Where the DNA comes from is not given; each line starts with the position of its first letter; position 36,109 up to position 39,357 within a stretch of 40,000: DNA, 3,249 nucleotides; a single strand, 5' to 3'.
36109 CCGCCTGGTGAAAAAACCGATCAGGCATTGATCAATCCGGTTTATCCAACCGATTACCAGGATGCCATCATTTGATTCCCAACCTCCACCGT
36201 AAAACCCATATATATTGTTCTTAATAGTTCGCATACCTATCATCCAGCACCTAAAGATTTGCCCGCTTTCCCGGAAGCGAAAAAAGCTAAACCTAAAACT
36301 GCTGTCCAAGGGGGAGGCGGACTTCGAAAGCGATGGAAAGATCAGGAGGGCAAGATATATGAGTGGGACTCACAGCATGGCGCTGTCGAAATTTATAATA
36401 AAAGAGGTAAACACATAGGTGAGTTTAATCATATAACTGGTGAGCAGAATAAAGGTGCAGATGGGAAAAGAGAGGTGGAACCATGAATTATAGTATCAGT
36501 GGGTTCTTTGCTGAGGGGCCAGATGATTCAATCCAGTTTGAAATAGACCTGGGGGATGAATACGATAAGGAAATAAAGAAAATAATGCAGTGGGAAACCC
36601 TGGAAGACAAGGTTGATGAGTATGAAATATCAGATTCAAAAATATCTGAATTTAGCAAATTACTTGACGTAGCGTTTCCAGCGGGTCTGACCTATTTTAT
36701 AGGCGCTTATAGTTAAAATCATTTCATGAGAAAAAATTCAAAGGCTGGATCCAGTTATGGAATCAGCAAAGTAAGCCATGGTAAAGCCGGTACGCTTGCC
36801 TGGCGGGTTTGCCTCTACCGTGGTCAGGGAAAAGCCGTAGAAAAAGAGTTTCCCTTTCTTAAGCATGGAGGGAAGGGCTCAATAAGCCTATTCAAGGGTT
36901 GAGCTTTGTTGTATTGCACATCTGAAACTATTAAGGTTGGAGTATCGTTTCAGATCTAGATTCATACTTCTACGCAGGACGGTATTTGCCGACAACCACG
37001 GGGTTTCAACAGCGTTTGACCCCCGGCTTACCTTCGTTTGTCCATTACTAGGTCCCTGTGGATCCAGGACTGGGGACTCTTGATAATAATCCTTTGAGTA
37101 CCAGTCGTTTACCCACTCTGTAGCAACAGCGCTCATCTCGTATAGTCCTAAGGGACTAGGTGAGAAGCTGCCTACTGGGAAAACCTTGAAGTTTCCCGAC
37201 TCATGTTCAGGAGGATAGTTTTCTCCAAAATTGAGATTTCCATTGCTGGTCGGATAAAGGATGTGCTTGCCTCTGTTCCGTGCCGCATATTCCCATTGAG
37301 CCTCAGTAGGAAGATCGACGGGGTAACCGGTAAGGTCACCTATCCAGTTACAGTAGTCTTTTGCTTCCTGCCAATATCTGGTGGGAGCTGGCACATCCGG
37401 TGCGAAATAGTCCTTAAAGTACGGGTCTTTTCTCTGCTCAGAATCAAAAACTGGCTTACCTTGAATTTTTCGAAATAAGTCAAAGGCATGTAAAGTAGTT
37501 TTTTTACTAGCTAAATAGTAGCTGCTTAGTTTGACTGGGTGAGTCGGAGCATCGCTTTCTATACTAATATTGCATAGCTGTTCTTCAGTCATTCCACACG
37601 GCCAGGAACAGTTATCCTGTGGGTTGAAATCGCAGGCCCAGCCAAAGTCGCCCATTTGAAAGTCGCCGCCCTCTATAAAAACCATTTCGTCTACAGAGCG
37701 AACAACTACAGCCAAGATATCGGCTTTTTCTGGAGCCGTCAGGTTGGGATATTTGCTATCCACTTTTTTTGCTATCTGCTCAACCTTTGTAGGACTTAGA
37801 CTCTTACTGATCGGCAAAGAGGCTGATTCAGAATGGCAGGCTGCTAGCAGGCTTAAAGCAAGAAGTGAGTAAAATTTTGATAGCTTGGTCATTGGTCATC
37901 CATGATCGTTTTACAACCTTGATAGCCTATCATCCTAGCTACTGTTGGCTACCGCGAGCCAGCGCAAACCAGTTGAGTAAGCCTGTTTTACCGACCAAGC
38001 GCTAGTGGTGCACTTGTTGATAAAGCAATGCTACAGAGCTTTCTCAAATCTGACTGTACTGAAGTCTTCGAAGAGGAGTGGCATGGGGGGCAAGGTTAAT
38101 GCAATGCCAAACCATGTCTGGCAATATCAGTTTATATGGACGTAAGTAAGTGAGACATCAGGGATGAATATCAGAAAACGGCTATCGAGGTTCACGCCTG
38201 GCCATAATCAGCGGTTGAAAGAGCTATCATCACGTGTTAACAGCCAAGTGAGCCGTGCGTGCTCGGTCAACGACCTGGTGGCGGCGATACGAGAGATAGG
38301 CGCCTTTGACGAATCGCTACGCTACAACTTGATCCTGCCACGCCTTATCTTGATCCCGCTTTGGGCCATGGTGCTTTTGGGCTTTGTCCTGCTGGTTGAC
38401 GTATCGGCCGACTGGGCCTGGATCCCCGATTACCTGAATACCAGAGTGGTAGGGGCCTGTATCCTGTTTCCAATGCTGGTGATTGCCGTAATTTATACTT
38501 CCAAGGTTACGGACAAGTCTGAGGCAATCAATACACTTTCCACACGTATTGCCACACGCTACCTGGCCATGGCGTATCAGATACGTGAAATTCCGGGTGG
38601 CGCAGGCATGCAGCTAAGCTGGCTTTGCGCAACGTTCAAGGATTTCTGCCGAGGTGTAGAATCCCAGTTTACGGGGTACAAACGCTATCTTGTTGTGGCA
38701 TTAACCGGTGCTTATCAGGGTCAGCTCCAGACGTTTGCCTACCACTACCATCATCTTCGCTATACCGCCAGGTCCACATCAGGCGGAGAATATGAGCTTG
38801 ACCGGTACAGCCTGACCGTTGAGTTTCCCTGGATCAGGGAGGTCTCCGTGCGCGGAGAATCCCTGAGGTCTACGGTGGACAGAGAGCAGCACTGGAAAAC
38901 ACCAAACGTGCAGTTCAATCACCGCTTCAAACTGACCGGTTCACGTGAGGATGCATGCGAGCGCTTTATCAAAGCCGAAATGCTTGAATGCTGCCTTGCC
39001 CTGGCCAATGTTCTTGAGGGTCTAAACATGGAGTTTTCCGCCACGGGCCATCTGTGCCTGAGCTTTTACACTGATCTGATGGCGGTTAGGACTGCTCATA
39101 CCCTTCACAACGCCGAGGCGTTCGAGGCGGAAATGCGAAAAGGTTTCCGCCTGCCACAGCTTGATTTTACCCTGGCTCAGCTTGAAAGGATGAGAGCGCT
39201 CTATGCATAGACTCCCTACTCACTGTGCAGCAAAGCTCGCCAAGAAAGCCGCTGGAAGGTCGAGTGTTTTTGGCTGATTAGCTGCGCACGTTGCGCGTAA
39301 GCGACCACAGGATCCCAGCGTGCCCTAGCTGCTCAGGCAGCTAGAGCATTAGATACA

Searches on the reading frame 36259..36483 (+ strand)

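Call 31: search_protein_families(library=pfam, proteins=[window:36259-36483:+], max_evalue=0.01)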
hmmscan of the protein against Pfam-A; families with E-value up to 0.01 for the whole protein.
window:36259-36483:+ (75 aa): 1 family
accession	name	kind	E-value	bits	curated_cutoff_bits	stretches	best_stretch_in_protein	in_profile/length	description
PF09000.15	Cytotoxic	-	5.8e-32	110.3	22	1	2-74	8-80/80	Cytotoxic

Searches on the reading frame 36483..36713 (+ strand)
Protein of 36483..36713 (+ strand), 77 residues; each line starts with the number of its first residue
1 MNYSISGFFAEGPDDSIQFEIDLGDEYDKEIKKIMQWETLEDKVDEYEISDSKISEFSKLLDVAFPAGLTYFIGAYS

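Call 31: search_protein_families(library=pfam, proteins=[window:36483-36713:+], max_evalue=0.01)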
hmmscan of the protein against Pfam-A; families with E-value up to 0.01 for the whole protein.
window:36483-36713:+ (77 aa): 1 family
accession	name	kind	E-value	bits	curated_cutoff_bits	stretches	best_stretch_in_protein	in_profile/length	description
PF24731.1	DUF7683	-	3.2e-07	31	27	1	14-73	11-72/73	Domain of unknown function (DUF7683)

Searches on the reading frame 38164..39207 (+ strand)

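Call 31: search_protein_families(library=pfam, proteins=[window:38164-39207:+], max_evalue=0.01)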
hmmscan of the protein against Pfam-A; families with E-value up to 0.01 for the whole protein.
window:38164-39207:+ (348 aa): 1 family
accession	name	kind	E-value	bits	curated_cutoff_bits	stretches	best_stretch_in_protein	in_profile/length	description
PF11335.13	DUF3137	-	0.0011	19.2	26.1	1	233-321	31-121/139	Protein of unknown function (DUF3137)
